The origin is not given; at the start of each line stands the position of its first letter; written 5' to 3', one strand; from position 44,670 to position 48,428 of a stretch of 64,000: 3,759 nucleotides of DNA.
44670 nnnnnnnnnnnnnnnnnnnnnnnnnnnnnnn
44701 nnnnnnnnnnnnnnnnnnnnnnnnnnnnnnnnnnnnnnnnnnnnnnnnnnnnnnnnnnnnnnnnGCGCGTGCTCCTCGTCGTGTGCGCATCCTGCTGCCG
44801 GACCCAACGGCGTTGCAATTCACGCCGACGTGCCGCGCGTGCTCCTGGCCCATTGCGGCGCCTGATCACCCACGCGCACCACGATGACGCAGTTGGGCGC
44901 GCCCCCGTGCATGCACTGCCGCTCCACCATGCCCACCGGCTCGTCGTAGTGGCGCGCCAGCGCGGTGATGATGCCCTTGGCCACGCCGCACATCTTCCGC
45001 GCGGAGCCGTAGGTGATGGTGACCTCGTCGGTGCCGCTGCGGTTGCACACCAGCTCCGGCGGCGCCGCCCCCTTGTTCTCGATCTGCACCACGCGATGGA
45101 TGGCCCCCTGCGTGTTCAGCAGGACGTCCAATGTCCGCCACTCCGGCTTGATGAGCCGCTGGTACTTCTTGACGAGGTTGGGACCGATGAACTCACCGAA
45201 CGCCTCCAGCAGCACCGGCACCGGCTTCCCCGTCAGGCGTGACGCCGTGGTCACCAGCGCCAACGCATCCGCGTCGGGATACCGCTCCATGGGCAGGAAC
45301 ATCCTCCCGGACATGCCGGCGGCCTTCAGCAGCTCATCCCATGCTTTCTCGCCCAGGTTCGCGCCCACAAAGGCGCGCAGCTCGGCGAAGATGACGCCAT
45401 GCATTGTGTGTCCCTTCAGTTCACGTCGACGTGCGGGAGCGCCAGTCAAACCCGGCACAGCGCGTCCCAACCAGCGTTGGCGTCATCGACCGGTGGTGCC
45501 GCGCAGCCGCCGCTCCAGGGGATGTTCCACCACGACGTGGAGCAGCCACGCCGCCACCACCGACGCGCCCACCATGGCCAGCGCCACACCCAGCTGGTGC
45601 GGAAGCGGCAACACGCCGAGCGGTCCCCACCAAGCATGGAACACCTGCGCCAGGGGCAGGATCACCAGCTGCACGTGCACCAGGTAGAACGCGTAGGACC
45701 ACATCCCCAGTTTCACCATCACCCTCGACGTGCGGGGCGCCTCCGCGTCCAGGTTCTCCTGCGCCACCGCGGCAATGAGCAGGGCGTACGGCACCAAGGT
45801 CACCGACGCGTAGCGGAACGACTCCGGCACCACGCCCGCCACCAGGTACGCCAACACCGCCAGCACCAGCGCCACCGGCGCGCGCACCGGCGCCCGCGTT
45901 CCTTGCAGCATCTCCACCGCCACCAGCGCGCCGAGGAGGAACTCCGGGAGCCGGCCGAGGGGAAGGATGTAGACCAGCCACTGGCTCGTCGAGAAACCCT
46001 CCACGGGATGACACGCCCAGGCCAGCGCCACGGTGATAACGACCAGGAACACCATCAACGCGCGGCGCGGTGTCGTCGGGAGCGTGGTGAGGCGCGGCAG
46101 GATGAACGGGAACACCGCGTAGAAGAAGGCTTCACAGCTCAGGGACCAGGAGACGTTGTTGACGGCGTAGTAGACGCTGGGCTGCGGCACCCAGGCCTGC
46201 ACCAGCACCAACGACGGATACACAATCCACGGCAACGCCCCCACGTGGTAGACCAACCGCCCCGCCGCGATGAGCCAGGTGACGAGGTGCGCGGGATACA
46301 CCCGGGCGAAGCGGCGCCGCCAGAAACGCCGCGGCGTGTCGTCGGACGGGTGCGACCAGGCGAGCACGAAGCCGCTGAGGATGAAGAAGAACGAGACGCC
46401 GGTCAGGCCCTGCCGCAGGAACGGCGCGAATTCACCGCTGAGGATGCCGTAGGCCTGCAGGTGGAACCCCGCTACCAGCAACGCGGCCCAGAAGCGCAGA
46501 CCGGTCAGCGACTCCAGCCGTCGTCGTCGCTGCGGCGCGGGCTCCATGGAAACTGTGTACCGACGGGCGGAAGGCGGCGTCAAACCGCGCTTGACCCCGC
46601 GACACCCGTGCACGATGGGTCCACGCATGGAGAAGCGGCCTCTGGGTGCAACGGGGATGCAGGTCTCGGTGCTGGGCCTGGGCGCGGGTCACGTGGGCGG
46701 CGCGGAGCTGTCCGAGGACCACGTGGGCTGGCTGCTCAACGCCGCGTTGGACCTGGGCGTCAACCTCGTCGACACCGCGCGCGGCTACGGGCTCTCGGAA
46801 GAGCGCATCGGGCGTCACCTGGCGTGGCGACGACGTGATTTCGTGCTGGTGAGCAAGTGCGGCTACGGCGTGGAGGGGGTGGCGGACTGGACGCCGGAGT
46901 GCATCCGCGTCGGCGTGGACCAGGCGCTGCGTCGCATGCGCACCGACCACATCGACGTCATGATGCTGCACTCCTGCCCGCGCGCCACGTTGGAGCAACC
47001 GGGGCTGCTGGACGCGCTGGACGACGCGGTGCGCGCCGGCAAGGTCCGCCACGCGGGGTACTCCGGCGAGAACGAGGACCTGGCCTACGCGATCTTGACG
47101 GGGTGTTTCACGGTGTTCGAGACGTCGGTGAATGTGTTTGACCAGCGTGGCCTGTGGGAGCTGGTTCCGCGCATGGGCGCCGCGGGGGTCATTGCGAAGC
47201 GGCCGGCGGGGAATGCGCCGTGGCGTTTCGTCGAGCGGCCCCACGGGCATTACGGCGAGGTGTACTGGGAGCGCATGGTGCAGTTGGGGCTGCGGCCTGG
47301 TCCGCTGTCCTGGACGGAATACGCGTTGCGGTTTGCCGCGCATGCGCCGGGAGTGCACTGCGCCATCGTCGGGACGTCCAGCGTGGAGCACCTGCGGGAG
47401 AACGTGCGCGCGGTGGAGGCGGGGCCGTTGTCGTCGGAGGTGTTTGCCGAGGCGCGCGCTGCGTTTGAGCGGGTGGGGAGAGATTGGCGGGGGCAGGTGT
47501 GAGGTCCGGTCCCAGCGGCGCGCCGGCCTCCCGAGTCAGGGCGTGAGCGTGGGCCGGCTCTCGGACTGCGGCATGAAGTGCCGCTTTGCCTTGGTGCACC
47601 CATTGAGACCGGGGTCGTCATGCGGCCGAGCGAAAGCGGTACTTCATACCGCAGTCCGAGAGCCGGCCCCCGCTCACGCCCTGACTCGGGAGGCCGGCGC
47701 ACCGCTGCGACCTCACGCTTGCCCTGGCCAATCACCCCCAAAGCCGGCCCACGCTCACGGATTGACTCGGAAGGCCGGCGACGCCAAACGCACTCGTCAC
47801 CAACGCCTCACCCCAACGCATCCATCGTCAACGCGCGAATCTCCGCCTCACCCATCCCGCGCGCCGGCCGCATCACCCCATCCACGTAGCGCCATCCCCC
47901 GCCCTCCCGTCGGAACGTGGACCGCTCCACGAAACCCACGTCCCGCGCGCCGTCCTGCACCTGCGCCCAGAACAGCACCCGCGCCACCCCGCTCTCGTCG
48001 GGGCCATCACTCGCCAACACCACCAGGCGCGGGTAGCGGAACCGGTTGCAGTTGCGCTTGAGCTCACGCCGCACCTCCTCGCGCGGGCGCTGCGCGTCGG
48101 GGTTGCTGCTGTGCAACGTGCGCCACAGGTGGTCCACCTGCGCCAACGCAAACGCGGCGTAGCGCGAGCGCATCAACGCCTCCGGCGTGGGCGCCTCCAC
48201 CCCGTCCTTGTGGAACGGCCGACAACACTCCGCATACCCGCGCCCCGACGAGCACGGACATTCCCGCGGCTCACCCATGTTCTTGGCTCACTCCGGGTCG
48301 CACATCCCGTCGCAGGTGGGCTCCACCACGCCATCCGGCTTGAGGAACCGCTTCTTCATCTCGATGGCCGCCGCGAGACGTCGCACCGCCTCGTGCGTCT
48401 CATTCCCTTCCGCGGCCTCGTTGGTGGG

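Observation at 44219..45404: Stand-alone H-NOX gas-sensor gene paired with a LOG/TIGR00725-family gene, upstream of argS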

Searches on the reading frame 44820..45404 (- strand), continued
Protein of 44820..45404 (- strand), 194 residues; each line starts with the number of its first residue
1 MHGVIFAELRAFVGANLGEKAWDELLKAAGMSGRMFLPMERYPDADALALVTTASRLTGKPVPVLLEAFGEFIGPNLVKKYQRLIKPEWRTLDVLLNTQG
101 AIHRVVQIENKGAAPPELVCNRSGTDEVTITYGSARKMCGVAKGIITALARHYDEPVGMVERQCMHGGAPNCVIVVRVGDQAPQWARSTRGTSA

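Call 47: search_protein_families(library=pfam, proteins=[L016:2788-4362:+, L019:4187-7930:+, L068:4431-7589:+, L017:3384-4901:+, L011:6148-7881:+, L055:6562-7830:+, L015:1104-2075:+, L051:3586-4968:-, L067:1310-3079:-], max_evalue=0.00001)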
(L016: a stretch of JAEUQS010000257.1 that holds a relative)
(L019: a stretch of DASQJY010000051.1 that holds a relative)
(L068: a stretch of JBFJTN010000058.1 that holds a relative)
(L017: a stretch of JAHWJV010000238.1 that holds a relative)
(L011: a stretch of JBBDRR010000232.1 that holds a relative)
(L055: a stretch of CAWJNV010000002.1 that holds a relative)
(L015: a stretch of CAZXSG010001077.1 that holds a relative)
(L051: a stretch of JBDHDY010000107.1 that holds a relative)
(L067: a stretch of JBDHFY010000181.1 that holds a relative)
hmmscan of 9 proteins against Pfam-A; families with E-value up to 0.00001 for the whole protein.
L016:2788-4362:+ (524 aa): 2 families
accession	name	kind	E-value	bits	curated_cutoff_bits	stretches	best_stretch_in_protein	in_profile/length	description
PF02518.31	HATPase_c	-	2.1e-18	67.2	26.4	1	416-516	6-108/111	Histidine kinase-, DNA gyrase B-, and HSP90-like ATPase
PF00512.31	HisKA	-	1e-07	32.3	26.9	1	303-368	2-63/66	His Kinase A (phospho-acceptor) domain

L019:4187-7930:+ (1248 aa): 5 families
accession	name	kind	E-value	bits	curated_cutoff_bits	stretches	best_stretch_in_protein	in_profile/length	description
PF07494.17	Reg_prop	-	8e-61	194.6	20.4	0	515-538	1-24/24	Two component regulator propeller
PF00990.26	GGDEF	-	8.9e-42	143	23.8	1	1083-1242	2-161/161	Diguanylate cyclase, GGDEF domain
PF07495.19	Y_Y_Y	-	4.1e-16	59.1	26.6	1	950-1009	5-64/65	Y_Y_Y domain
PF16819.11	DUF5074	-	6.6e-07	29.1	27.2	0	306-338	181-218/353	Domain of unknown function (DUF5074)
PF24684.1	Vgb_lyase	-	2.6e-06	26.9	50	0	643-764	13-127/290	Virginiamycin B lyase family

L068:4431-7589:+ (1052 aa): 7 families
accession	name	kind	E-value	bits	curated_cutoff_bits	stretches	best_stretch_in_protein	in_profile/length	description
PF00072.30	Response_reg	-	2.9e-40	137.3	30.2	2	717-828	1-108/111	Response regulator receiver domain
PF02518.31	HATPase_c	-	7.6e-29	100.8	26.4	1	431-546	1-110/111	Histidine kinase-, DNA gyrase B-, and HSP90-like ATPase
PF00512.31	HisKA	-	9.4e-21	74.1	26.9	1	320-384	2-66/66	His Kinase A (phospho-acceptor) domain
PF00989.32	PAS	-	5.6e-15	55.8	22.6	1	177-288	3-112/113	PAS fold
PF13426.13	PAS_9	-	1.6e-10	41.6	27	0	189-290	4-102/103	PAS domain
PF08448.16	PAS_4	-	1.9e-07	31.7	23.1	0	188-292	7-108/110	PAS fold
PF08447.18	PAS_3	-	1.4e-06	28.9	25.6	0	64-132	1-71/89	PAS fold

L017:3384-4901:+ (505 aa): 4 families
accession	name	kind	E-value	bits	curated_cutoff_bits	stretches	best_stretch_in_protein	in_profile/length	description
PF00990.26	GGDEF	-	3.1e-35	121.7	23.8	1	318-485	2-158/161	Diguanylate cyclase, GGDEF domain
PF11849.14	DUF3369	-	1.8e-19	71.1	27.2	1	127-307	3-165/168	Domain of unknown function (DUF3369)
PF00072.30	Response_reg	-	1.2e-18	67.8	30.2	1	15-122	1-107/111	Response regulator receiver domain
PF13185.12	GAF_2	-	2.1e-06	28.4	28.6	0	160-302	3-136/136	GAF domain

L011:6148-7881:+ (578 aa): 5 families
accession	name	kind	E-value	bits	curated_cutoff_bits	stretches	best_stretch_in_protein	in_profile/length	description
PF00990.26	GGDEF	-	8.7e-35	120.3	23.8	1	392-559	2-158/161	Diguanylate cyclase, GGDEF domain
PF11849.14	DUF3369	-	4e-21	76.5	27.2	1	203-381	3-165/168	Domain of unknown function (DUF3369)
PF00072.30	Response_reg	-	9.1e-17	61.7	30.2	1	91-198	1-107/111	Response regulator receiver domain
PF13185.12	GAF_2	-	1.4e-06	28.9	28.6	1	236-376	3-136/136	GAF domain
PF13492.12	GAF_3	-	2e-06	28.7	27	0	237-377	2-129/129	GAF domain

L055:6562-7830:+ (423 aa): 2 families
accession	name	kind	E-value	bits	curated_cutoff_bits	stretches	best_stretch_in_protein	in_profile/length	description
PF00072.30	Response_reg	-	1.9e-17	63.8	30.2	1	176-285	2-110/111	Response regulator receiver domain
PF04397.21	LytTR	-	1.2e-14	54.7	22.6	1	327-419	3-96/98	LytTr DNA-binding domain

L015:1104-2075:+ (324 aa): 0 families

L051:3586-4968:- (461 aa): 6 families
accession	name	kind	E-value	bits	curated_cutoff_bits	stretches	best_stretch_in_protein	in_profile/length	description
PF00990.26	GGDEF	-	3.6e-38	131.3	23.8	1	290-450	1-161/161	Diguanylate cyclase, GGDEF domain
PF00989.32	PAS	-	4.1e-23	82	22.6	2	151-257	3-108/113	PAS fold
PF13426.13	PAS_9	-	5.7e-23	81.6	27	1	159-264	1-103/103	PAS domain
PF08448.16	PAS_4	-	1.6e-21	77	23.1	2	155-267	1-110/110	PAS fold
PF13188.13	PAS_8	-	2.2e-16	59.5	21.8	1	150-202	2-51/65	PAS domain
PF08447.18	PAS_3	-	9.6e-15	55.1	25.6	1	59-126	4-73/89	PAS fold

L067:1310-3079:- (590 aa): 6 families
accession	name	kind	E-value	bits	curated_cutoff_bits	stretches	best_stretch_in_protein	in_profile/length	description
PF00990.26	GGDEF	-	2.5e-38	131.8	23.8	1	419-579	1-161/161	Diguanylate cyclase, GGDEF domain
PF13426.13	PAS_9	-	1.6e-23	83.3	27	1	288-393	1-103/103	PAS domain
PF08448.16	PAS_4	-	1.9e-20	73.6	23.1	2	169-274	2-109/110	PAS fold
PF00989.32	PAS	-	5.9e-18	65.4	22.6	1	280-384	3-106/113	PAS fold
PF13188.13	PAS_8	-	6.3e-16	58.1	21.8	1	279-331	2-51/65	PAS domain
PF08447.18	PAS_3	-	1.4e-14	54.6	25.6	1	187-256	4-74/89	PAS fold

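Call 50: search_protein_families(library=pfam, proteins=[L010:3971-4513:-], max_evalue=0.001)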
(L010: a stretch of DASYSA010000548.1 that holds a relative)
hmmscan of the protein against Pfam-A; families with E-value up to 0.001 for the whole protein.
L010:3971-4513:- (181 aa): 2 families
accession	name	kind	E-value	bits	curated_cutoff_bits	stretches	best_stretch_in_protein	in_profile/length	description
PF03641.19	Lysine_decarbox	-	1.3e-15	58.2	27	1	52-175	1-130/131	Possible lysine decarboxylase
PF18306.6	LDcluster4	-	1.3e-15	57.7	26.3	1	10-123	3-115/151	SLOG cluster4 family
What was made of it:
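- Tried and rejected: It is a classical LOG (PF03641), 3.4 kb away on the opposite strand (call 50).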

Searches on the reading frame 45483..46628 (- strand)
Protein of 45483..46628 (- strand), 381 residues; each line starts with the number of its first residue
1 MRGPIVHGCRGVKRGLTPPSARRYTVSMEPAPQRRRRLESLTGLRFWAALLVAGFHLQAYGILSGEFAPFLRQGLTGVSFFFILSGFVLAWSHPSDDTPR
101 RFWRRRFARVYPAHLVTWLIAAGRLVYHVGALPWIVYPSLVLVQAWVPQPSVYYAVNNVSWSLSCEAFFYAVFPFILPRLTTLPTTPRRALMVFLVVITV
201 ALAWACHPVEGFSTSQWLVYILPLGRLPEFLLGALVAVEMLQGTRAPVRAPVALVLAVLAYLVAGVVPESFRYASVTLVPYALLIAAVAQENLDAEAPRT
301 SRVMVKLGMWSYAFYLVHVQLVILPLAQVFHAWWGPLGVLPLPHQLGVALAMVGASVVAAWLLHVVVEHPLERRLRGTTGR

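Call 3: search_protein_families(library=pfam, proteins=[window:45483-46628:-], max_evalue=0.01)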
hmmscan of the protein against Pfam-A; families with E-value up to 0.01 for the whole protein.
window:45483-46628:- (381 aa): 1 family
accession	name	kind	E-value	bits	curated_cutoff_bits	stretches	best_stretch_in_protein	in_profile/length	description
PF01757.29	Acyl_transf_3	-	6.4e-27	94.9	31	1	40-361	3-326/326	Acyltransferase domain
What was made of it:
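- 45483..46628 (-): Acyltransferase_3 family membrane protein gene, the upstream co-directional neighbour, ending 78 bp before the H-NOX start. Context only. Pfam Acyl_transf_3 scores 94.9 bits (call 3).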

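Call 45: search_protein_families(library=padloc, proteins=[window:45483-46628:-], max_evalue=0.01)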
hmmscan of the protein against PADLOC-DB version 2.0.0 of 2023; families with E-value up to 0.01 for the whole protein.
window:45483-46628:- (381 aa): 0 families

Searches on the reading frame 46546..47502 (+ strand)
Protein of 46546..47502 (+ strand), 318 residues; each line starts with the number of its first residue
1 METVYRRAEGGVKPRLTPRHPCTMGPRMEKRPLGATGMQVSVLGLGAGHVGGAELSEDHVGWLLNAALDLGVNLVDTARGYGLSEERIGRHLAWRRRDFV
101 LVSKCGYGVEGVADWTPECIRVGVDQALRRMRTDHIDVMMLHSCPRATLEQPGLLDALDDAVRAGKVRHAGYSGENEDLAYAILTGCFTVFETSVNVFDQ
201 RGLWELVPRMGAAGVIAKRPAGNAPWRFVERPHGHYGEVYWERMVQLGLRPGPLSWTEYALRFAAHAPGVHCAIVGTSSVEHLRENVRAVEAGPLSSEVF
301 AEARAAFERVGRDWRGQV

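Call 3: search_protein_families(library=pfam, proteins=[window:46546-47502:+], max_evalue=0.01)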
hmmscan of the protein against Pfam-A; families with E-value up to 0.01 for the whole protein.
window:46546-47502:+ (318 aa): 1 family
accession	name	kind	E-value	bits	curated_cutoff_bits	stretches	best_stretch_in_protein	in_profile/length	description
PF00248.27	Aldo_ket_red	-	2.2e-33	116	24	2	43-178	2-144/291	Aldo/keto reductase family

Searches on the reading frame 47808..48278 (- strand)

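Call 3: search_protein_families(library=pfam, proteins=[window:47808-48278:-], max_evalue=0.01)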
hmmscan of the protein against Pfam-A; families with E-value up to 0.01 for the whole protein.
window:47808-48278:- (156 aa): 2 families
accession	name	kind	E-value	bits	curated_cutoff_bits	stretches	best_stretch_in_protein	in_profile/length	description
PF17775.7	YchJ_M-like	-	1.3e-21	77.7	22.7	1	31-134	1-99/99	YchJ, middle NTF2-like domain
PF02810.21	SEC-C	-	0.001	19.3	20.4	1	7-21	5-19/19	SEC-C motif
